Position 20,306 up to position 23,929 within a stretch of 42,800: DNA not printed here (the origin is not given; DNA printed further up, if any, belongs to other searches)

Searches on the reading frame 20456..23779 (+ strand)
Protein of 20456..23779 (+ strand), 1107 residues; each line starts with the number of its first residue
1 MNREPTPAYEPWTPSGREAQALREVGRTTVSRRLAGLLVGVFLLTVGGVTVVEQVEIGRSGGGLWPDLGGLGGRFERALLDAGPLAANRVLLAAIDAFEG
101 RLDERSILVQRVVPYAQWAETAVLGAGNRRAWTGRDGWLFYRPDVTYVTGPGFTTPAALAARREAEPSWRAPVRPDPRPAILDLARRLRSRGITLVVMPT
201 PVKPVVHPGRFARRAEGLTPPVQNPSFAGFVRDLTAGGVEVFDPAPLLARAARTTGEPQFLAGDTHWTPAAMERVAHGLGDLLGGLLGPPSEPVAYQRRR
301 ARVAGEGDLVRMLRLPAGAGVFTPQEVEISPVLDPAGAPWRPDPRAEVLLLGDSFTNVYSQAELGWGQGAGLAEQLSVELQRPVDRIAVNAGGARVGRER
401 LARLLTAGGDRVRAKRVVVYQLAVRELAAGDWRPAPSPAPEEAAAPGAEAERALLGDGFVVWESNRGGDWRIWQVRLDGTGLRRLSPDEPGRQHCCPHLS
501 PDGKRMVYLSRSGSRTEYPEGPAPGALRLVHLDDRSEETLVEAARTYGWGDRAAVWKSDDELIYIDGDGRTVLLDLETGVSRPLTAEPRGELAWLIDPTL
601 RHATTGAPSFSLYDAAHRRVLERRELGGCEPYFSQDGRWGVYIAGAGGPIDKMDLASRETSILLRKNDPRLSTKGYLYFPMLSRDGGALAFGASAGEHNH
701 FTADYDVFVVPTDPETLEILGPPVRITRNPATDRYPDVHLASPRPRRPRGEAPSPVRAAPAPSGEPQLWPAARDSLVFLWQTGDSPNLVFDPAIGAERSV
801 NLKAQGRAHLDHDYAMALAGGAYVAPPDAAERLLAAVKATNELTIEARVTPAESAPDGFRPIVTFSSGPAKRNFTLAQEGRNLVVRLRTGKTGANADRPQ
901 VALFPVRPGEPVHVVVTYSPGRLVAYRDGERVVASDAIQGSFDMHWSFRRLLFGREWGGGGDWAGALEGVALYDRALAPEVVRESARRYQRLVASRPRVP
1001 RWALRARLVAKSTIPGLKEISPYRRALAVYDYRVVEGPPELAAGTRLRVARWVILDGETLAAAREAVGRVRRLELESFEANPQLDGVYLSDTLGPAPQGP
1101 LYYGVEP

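Call 5: search_protein_families(library=pfam, proteins=[window:20456-23779:+], max_evalue=1)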
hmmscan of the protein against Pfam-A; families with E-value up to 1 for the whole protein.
window:20456-23779:+ (1107 aa): 4 families
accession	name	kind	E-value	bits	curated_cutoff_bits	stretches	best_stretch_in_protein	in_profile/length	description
PF16822.11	ALGX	-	8e-20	72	26.5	1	133-396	3-243/268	SGNH hydrolase-like domain, acetyltransferase AlgX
PF13385.13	Laminin_G_3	-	1.9e-14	54.5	27.6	1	821-982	4-150/151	Concanavalin A-like lectin/glucanases superfamily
PF07676.18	PD40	-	1.9e-05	24.9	20.9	1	496-512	13-29/38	WD40-like Beta Propeller Repeat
PF13472.12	Lipase_GDSL_2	-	0.091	13.7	32.9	1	351-420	2-68/178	GDSL-like Lipase/Acylhydrolase family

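Call 6: search_protein_families(library=ncbifam, proteins=[window:20456-23779:+], max_evalue=1)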
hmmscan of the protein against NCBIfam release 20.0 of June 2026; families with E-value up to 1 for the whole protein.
window:20456-23779:+ (1107 aa): 2 families
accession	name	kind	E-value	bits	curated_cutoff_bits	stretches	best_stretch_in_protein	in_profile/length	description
TIGR02800.1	propeller_TolB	equivalog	8.3e-05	21.7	343.15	1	459-514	292-345/418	Tol-Pal system beta propeller repeat protein TolB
NF002183.0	PRK01029.1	equivalog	0.02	13.9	405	1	460-511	295-346/429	Tol-Pal system protein TolB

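Call 15: find_homologous_proteins(query=window:20456-23776:+, max_evalue=0.00001)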
Query window:20456-23776:+ (1107 aa): 143 proteins with E <= 0.00001 among 8000 candidates; the best 120 are listed.
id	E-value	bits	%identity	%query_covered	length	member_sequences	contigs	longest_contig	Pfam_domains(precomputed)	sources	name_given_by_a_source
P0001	0.0e+0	2496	100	100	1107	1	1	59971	PF13385.14,PF16822.12,PF07676.19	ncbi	-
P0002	0.0e+0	1199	57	92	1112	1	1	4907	PF13385.14,PF16822.12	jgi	-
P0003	0.0e+0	1194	59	61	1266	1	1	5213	PF00801.27,PF13385.14,PF16822.12,PF18911.7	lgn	-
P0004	0.0e+0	1178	75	35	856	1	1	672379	PF13385.14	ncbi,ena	-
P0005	0.0e+0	1149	51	80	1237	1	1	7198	PF13385.14,PF16822.12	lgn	-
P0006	0.0e+0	1144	54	67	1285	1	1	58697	PF13385.14,PF16822.12,PF18911.7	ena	-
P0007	0.0e+0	1139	54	99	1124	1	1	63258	PF13385.14,PF16822.12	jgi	jgi:alginate O-acetyltransferase complex protein AlgJ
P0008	0.0e+0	1135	63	27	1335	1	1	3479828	PF00801.27,PF13385.14,PF16822.12,PF18911.7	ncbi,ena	-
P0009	0.0e+0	1107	63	28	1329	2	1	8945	PF00801.27,PF13385.14,PF16822.12,PF18911.7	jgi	jgi:alginate O-acetyltransferase complex protein AlgJ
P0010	0.0e+0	1051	55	68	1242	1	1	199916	PF13385.14,PF16822.12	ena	-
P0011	0.0e+0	1032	53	65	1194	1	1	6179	PF13385.14,PF16822.12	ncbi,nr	ncbi:MAG: LamG-like jellyroll fold domain-containing protein, partial [Thermoanaerobaculia bacterium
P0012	4.0e-297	1007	54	82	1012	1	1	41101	PF26549.1,PF13385.14,PF16822.12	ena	-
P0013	1.0e-291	989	55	61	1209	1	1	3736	PF13385.14,PF16822.12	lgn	-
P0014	6.4e-277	940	53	65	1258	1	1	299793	PF13385.14,PF16822.12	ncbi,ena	-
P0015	2.2e-269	915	52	65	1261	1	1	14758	PF26549.1,PF16822.12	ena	-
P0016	1.7e-268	912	54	62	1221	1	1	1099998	PF00801.27,PF13385.14,PF16822.12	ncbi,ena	-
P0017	3.4e-258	878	51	67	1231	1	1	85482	PF13385.14,PF16822.12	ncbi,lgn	-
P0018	2.0e-246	839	52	68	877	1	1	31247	PF26549.1,PF16822.12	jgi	jgi:hypothetical protein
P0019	9.1e-246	837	49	67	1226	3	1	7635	PF16822.12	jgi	jgi:hypothetical protein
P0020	8.4e-244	831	46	92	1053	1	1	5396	PF13385.14,PF16822.12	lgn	-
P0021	1.5e-240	820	51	67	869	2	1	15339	PF16822.12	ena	-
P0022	3.9e-240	818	52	67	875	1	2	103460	PF16822.12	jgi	jgi:alginate O-acetyltransferase complex protein AlgJ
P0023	3.8e-239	815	52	67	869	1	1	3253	PF16822.12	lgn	-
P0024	1.0e-236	807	53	65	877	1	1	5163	PF16822.12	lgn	-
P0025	1.2e-236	807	53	65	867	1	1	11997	PF26549.1,PF16822.12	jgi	jgi:alginate O-acetyltransferase complex protein AlgJ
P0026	4.0e-235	802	50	68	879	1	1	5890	PF16822.12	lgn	-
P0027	2.5e-233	796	53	66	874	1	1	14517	PF16822.12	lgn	-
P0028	1.6e-232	793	51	65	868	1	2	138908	PF16822.12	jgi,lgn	jgi:alginate O-acetyltransferase complex protein AlgJ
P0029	8.1e-232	791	49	67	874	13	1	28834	PF16822.12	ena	-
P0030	2.7e-231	789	51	67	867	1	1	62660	PF16822.12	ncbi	-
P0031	9.1e-231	787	51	66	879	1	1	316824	PF16822.12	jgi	jgi:hypothetical protein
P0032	9.5e-231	787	52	66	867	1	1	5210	PF16822.12,PF07676.19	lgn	-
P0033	1.3e-230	787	52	65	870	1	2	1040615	PF26549.1,PF16822.12,PF07676.19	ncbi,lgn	ncbi:MAG: hypothetical protein AB7O37_11365 [Vicinamibacteria bacterium]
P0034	6.6e-230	784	51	67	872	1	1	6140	PF16822.12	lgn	-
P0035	4.3e-229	782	53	65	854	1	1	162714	PF16822.12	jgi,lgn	jgi:alginate O-acetyltransferase complex protein AlgJ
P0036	1.8e-228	780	51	67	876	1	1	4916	PF16822.12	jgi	-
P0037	9.9e-228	777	50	67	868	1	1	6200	PF26549.1,PF16822.12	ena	-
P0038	1.8e-227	776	50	66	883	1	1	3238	PF16822.12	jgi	jgi:alginate O-acetyltransferase complex protein AlgJ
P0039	7.6e-227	774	49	67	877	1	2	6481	PF16822.12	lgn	-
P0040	1.8e-226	773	44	95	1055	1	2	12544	PF16822.12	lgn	-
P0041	4.3e-226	772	49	68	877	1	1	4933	PF16822.12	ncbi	-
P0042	7.0e-222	758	49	67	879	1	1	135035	PF16822.12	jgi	jgi:hypothetical protein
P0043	1.8e-221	757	48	68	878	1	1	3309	PF16822.12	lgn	-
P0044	4.5e-221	755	50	66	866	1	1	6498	PF16822.12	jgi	-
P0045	4.7e-221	755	49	68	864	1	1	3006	PF26549.1,PF16822.12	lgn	-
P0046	4.8e-221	755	48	68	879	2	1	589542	PF26549.1,PF16822.12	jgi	jgi:hypothetical protein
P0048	7.1e-219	748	49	67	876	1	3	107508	PF16822.12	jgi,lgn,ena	jgi:hypothetical protein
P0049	2.8e-218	746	50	70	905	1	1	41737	PF13385.14,PF16822.12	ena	-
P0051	3.9e-213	729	50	65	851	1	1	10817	PF26549.1,PF16822.12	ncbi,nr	ncbi:MAG: hypothetical protein JJE39_10250, partial [Vicinamibacteria bacterium]|nr:hypothetical pro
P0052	3.5e-207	709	46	70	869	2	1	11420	PF26549.1,PF16822.12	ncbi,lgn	-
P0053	8.9e-206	705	47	66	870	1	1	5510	PF26549.1,PF16822.12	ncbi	-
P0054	1.5e-201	691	47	66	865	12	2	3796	PF26549.1,PF16822.12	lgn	-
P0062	3.2e-142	494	42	40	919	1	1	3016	PF16822.12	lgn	-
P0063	3.4e-141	491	43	38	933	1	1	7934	PF16822.12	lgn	-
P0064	3.6e-141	491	41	39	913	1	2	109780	PF16822.12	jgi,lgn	jgi:hypothetical protein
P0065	7.5e-139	483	51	45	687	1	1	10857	PF16822.12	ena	-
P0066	8.4e-139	483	41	39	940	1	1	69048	PF16822.12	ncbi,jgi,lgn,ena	ncbi:MAG TPA: hypothetical protein VF600_18715 [Abditibacteriaceae bacterium]|jgi:hypothetical prote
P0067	5.6e-138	480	42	39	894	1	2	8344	PF16822.12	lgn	-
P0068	1.1e-136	476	50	45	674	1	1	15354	PF16822.12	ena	-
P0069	5.2e-132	460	42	38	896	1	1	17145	PF16822.12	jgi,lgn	-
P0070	1.1e-129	453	41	39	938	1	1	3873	PF16822.12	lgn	-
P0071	4.0e-128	447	41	39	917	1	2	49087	PF16822.12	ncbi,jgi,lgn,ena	-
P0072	1.4e-127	446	39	39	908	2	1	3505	PF16822.12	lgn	-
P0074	8.4e-121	423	39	61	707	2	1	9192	PF26549.1,PF13385.14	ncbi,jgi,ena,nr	ncbi:MAG: LamG domain-containing protein [Myxococcales bacterium]|nr:LamG domain-containing protein 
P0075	3.7e-114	401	40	39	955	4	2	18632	PF19040.7,PF16822.12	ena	-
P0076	7.8e-113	397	47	32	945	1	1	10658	PF19040.7,PF16822.12,PF13472.13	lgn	-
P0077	2.7e-111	392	47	32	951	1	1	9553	PF16822.12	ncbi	-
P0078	1.7e-110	389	43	38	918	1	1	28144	PF19040.7,PF16822.12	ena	-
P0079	3.7e-109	385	44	35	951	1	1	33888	PF16822.12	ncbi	-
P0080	4.3e-109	384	45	32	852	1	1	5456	PF16822.12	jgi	-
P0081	2.7e-108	382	42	38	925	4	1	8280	PF19040.7,PF16822.12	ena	-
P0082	7.7e-108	380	48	31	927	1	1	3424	PF19040.7,PF16822.12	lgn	-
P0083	4.7e-106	374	39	39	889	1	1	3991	PF16822.12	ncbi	-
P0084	6.2e-106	374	42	38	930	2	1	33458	PF16822.12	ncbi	-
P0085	7.3e-106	374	44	39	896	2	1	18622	PF19040.7,PF16822.12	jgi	jgi:alginate O-acetyltransferase complex protein AlgJ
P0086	1.1e-104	370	41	42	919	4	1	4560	PF16822.12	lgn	-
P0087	2.0e-104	369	48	32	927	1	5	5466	PF19040.7,PF16822.12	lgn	-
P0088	6.3e-104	367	46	23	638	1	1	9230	PF16822.12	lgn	-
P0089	7.5e-104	367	43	39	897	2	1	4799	PF19040.7,PF16822.12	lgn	-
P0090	1.8e-103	366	52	28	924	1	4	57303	PF16822.12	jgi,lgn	-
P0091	1.2e-101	360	37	39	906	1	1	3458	PF19040.7,PF16822.12,PF13472.13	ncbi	-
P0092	8.6e-101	357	36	38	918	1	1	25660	PF16822.12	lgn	-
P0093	5.9e-100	354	40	38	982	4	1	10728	PF16822.12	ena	-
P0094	3.6e-99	352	46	39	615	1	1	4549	PF16822.12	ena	-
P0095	1.4e-97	346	38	38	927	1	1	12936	PF16822.12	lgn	-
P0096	1.1e-96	343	45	40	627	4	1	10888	PF16822.12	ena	-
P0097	3.1e-96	342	45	38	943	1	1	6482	PF16822.12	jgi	jgi:alginate O-acetyltransferase complex protein AlgJ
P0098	2.8e-95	339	38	38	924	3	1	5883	PF16822.12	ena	-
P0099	1.6e-93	333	37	39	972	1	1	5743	PF16822.12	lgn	-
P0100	1.1e-92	330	41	38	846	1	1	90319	PF19040.7,PF16822.12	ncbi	-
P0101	4.2e-92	328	43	33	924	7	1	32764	PF19040.7,PF16822.12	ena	-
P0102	6.2e-92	328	44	38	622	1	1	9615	PF16822.12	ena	-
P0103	7.6e-92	327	42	39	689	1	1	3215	PF16822.12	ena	-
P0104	3.8e-91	325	44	38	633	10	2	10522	PF16822.12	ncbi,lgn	-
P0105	4.2e-91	325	37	38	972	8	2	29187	PF16822.12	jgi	jgi:hypothetical protein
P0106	6.9e-91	324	39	38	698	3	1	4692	PF16822.12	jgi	jgi:alginate O-acetyltransferase complex protein AlgJ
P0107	8.8e-90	320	37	38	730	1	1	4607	PF16822.12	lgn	-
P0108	6.0e-89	318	43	38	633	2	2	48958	PF16822.12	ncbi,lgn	-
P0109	1.4e-88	316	39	38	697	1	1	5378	PF16822.12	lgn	-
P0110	8.2e-88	314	42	38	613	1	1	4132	PF16822.12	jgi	jgi:alginate O-acetyltransferase complex protein AlgJ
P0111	1.0e-87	314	46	31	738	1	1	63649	PF13860.13,PF16822.12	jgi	-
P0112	4.6e-87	311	39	38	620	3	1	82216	PF16822.12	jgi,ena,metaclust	metaclust:\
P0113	5.3e-87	311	49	32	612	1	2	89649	PF16822.12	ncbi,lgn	-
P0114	4.4e-86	308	39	38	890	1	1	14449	PF16822.12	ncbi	-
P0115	1.9e-85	306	40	39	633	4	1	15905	PF16822.12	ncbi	-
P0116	2.3e-84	303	39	38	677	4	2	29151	PF16822.12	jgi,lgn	jgi:alginate O-acetyltransferase complex protein AlgJ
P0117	1.2e-83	300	40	38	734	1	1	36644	PF16822.12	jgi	jgi:alginate O-acetyltransferase complex protein AlgJ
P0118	3.5e-81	292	38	39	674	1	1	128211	PF16822.12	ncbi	-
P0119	6.4e-81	291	39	38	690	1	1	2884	PF16822.12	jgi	jgi:alginate O-acetyltransferase complex protein AlgJ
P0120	2.4e-80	289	44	38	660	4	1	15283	PF16822.12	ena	-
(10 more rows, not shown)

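Call 16: find_encoding_contigs(protein=P0001, flank=10000, max_places=3)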
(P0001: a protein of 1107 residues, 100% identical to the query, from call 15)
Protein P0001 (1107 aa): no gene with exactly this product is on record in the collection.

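Call 17: list_cluster_members(proteins=[P0001, P0007, P0008, P0004])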
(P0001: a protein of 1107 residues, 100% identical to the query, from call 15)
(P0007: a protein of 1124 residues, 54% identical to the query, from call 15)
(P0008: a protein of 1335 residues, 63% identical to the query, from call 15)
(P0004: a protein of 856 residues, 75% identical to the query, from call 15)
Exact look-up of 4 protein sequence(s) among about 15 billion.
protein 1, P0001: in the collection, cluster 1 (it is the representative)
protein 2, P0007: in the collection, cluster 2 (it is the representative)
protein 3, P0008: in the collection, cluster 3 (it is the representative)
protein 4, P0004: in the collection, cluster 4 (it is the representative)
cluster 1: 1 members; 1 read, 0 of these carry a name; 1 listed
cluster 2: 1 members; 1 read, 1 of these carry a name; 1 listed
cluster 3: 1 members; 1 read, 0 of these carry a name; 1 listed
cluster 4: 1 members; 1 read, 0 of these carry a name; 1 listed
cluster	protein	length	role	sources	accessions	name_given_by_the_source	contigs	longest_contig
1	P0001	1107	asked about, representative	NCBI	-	-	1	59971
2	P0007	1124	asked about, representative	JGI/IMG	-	alginate O-acetyltransferase complex protein AlgJ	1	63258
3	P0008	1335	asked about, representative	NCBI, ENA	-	-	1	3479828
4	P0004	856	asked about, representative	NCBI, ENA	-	-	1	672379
